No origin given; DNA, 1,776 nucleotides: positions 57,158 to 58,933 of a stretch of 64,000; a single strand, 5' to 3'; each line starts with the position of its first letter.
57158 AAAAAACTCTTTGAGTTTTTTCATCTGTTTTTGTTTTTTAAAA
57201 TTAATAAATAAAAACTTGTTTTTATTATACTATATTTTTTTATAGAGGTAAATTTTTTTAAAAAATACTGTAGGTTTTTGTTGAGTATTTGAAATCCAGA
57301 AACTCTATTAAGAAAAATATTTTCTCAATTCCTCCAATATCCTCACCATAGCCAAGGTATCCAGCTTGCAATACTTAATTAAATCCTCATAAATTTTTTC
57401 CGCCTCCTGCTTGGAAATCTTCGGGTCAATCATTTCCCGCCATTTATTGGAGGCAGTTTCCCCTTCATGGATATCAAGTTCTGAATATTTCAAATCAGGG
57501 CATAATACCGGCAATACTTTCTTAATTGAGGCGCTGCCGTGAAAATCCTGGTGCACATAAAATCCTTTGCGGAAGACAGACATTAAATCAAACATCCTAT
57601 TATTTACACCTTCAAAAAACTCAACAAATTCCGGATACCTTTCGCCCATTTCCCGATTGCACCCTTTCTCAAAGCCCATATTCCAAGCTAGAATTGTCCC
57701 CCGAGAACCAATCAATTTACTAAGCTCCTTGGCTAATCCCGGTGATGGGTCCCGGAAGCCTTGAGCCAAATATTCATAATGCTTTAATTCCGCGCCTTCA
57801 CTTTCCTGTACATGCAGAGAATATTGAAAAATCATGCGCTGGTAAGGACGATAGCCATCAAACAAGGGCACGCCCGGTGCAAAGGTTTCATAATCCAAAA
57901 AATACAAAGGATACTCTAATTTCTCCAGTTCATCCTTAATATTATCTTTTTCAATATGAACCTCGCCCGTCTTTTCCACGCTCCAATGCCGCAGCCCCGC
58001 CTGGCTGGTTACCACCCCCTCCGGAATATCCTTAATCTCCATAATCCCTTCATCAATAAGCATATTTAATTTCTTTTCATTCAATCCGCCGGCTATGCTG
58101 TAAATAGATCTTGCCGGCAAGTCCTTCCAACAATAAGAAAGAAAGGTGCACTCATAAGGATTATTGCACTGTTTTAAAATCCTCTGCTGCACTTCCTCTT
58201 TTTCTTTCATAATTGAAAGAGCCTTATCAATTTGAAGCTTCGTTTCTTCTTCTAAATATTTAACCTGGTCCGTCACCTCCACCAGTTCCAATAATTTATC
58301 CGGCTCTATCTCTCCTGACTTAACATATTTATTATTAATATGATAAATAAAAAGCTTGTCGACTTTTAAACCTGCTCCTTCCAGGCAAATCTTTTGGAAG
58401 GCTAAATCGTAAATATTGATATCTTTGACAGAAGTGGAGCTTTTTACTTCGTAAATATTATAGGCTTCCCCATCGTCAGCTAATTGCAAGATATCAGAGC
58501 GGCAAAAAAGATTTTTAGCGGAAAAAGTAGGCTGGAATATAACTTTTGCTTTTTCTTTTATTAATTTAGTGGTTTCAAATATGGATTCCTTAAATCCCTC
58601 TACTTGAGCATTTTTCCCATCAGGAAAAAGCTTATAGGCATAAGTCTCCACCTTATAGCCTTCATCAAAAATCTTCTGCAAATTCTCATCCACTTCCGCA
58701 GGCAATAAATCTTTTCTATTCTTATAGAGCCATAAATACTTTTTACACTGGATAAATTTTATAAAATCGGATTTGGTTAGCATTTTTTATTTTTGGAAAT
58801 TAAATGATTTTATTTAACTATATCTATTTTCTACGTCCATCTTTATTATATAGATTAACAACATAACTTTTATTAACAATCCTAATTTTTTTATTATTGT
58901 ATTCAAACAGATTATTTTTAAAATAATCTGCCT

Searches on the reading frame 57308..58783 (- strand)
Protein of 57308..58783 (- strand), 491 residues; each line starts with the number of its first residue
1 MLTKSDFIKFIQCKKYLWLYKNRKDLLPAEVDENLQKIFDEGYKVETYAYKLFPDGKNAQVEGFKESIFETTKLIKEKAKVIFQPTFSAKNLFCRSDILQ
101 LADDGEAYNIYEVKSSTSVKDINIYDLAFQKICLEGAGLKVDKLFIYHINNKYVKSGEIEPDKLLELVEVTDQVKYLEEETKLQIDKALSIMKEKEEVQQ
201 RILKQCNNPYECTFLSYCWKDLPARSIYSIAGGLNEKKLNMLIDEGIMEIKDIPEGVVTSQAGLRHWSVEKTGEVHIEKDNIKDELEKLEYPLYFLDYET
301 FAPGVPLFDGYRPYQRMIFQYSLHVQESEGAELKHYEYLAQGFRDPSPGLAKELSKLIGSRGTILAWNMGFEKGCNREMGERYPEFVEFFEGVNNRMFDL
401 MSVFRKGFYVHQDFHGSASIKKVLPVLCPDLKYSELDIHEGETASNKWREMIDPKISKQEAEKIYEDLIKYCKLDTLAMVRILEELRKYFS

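Call 3: search_protein_families(library=pfam, proteins=[window:57308-58783:-], max_evalue=1)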
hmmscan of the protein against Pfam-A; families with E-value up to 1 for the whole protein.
window:57308-58783:- (491 aa): 1 family
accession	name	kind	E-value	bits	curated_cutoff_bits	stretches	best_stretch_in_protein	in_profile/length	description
PF11074.14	DUF2779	-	3.2e-39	134.5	23.3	1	294-419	1-126/126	Domain of unknown function(DUF2779)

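Call 4: search_protein_families(library=padloc, proteins=[window:57308-58783:-], max_evalue=1)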
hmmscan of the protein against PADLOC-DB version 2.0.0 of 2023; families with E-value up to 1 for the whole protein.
window:57308-58783:- (491 aa): 6 families
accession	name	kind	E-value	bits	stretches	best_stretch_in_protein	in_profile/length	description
PDLC01447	Cas4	-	9.4e-07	27.4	1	3-220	6-159/161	"CAS-I,CAS-II,CAS-III,CAS-IV,CAS-V,CAS-VI; acquisition_associated"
PDLC01250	Cas4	-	1.6e-05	23.3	1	70-182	50-149/168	"CAS-I,CAS-II,CAS-III,CAS-IV,CAS-V,CAS-VI; acquisition_associated"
PDLC01611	Cas4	-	0.0011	17.3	1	9-183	7-138/158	"CAS-I,CAS-II,CAS-III,CAS-IV,CAS-V,CAS-VI; acquisition_associated"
PDLC00943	Cas4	-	0.0031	15.5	1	75-182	53-158/180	CRISPR-associated protein Cas4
PDLC01747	Cas1g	-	0.005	13.5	1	91-173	62-147/523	-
PDLC01772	Cas4b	-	0.022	13.2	1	175-221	118-164/164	-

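Call 5: search_protein_families(library=ncbifam, proteins=[window:57308-58783:-], max_evalue=1)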
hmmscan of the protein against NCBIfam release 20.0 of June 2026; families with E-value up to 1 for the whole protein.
window:57308-58783:- (491 aa): 3 families
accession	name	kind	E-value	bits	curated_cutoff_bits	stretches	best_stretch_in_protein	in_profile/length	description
NF045869.1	UU173_fam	subfamily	3.1e-16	59.5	225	3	352-482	497-640/650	UU173 family protein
TIGR00372.1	cas4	equivalog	0.012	15.5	65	1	75-182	53-158/180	CRISPR-associated protein Cas4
NF006374.0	PRK08605.1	subfamily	0.06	12.4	356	1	35-73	161-199/332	D-lactate dehydrogenase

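Call 59: search_protein_families(library=phrogs, proteins=[window:57308-58783:-], max_evalue=0.01)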
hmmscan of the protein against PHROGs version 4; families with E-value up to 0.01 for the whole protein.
window:57308-58783:- (491 aa): 0 families

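Call 78: search_dna_similar(query=window:57308-58783:-, collection=plasmids, mode=protein, max_rows=15)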
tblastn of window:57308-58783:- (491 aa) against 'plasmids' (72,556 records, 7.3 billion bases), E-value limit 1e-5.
Records with a match: 32; places in all: 32; records where one place covers at least 80% of the query: 30.
Best place of each record, by identity: <60% 32.
By first word of the organism name: Aliarcobacter 6; Arcobacter 5; Helicobacter 3; Croceicoccus 3; Salinibacter 2; Burkholderia 2; Hydrogenimonas 1; Planktothrix 1; Selenomonas 1; Rhodoferax 1; and 7 more.
By predicted mobility (MOB-suite, as given by PLSDB): non-mobilizable 26; conjugative 4; mobilizable 2.
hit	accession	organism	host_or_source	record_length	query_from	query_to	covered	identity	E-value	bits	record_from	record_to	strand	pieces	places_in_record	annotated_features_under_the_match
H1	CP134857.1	Arcobacter sp. AZ-2023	food,chicken meat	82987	2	491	100%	37.7%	3e-87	299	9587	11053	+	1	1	DUF2779 domain-containing protein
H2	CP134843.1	Arcobacter sp. AZ-2023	food,chicken meat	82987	2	491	100%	37.7%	3e-87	299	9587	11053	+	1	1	DUF2779 domain-containing protein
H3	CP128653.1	Arcobacter sp. DSM 115960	animal,chicken meat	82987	2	491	100%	37.7%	3e-87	299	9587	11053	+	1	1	DUF2779 domain-containing protein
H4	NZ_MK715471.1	Aliarcobacter cryaerophilus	Greenshell mussel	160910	2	487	99%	37.8%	4e-85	293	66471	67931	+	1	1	DUF2779 domain-containing protein | ATP-binding protein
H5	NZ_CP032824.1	Aliarcobacter cryaerophilus ATCC 43158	bovine,cell culture,Aborted bovine ...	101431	2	488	99%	37.7%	3e-86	297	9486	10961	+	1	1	DUF2779 domain-containing protein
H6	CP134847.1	Arcobacter sp. AZ-2023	food,chicken meat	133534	2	487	99%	37.5%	2e-83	288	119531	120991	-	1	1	DUF2779 domain-containing protein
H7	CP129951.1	Arcobacter sp. DSM 115972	animal,chicken meat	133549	2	487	99%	37.5%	2e-83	288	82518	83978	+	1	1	DUF2779 domain-containing protein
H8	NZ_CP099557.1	Aliarcobacter cryaerophilus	Chicken meat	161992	2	488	99%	37.4%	2e-87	300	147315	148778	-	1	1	DUF2779 domain-containing protein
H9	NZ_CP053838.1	Aliarcobacter faecis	Cell culture,Human septic tank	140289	2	487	99%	37.0%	2e-84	291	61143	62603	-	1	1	DUF2779 domain-containing protein | hypothetical protein (x2)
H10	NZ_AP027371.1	Hydrogenimonas cancrithermarum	-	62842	2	488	99%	35.8%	4e-82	285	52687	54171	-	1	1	DUF2779 domain-containing protein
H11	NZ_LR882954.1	Planktothrix agardhii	-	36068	1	486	99%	35.5%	4e-83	288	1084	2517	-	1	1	DUF2779 domain-containing protein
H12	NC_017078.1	Selenomonas ruminantium subsp. lactilytica TAM6421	-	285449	2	488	99%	34.6%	3e-76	268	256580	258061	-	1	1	DUF2779 domain-containing protein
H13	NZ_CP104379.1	Aliarcobacter butzleri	poultry meat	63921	2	488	99%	33.9%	5e-79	276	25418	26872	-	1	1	DUF2779 domain-containing protein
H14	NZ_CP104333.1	Aliarcobacter butzleri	poultry meat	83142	2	488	99%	33.9%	5e-79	276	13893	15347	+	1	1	DUF2779 domain-containing protein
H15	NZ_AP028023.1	Helicobacter sp. NHP21005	Felis catus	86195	2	487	99%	33.0%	1e-69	248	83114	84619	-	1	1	DUF2779 domain-containing protein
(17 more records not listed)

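Call 80: get_annotated_region(hit=H1, flank=5000)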
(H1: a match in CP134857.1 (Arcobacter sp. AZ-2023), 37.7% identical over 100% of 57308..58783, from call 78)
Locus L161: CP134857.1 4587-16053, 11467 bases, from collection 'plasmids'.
description: Arcobacter sp. AZ-2023 strain LEO 62 plasmid p82_LEO_62, complete sequence
organism: Arcobacter sp. AZ-2023 (NCBI taxid 3074453)
taxonomy: Bacteria; Campylobacterota; Epsilonproteobacteria; Campylobacterales; Arcobacteraceae; Arcobacter; Arcobacter sp. AZ-2023
host: -; source: food,chicken meat; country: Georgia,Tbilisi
typing (MOB-suite, as given by PLSDB): non-mobilizable
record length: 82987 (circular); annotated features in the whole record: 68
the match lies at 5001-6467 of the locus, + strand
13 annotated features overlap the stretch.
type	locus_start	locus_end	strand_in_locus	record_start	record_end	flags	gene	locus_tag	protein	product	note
CDS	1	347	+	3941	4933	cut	-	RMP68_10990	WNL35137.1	hypothetical protein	-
CDS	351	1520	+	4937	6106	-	-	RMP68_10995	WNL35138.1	VWA-like domain-containing protein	-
CDS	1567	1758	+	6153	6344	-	-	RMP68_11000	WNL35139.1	hypothetical protein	-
CDS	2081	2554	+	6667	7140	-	-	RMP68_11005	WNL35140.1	hypothetical protein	-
CDS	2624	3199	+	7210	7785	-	-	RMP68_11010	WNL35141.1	hypothetical protein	-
CDS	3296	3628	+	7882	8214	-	-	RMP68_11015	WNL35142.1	hypothetical protein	-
CDS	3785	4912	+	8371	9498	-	-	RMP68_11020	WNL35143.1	PD-(D/E)XK nuclease family protein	-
CDS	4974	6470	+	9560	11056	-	-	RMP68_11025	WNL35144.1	DUF2779 domain-containing protein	-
CDS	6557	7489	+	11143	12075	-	-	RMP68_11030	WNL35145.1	5'-nucleotidase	-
CDS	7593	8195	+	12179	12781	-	-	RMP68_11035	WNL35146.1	hypothetical protein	-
CDS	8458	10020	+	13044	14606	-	-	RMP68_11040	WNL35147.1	type I restriction-modification system subunit M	-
CDS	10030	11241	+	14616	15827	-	-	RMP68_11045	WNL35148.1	hypothetical protein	-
CDS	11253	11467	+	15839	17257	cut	-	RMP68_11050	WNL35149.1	DUF2971 domain-containing protein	-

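Call 81: get_annotated_region(hit=H11, flank=5000)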
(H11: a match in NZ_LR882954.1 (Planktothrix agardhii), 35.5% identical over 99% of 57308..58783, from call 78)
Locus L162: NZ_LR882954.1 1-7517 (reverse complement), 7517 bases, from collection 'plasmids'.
description: Planktothrix agardhii strain No.976 plasmid p2
organism: Planktothrix agardhii (NCBI taxid 1160)
taxonomy: Bacteria; Cyanobacteriota; Cyanophyceae; Oscillatoriales; Microcoleaceae; Planktothrix; Planktothrix agardhii
host: -; source: -; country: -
typing (MOB-suite, as given by PLSDB): non-mobilizable
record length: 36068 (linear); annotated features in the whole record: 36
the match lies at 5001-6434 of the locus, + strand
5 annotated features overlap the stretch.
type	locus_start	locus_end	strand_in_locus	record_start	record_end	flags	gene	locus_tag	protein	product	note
CDS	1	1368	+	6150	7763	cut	-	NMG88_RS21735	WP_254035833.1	hypothetical protein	-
CDS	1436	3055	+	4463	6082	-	-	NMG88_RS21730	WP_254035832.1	DEAD/DEAH box helicase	-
CDS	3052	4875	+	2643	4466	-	-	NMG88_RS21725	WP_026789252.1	ATP-binding protein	-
CDS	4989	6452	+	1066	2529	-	-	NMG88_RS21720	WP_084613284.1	DUF2779 domain-containing protein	-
CDS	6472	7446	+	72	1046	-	-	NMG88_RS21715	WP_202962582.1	phospholipase D family protein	-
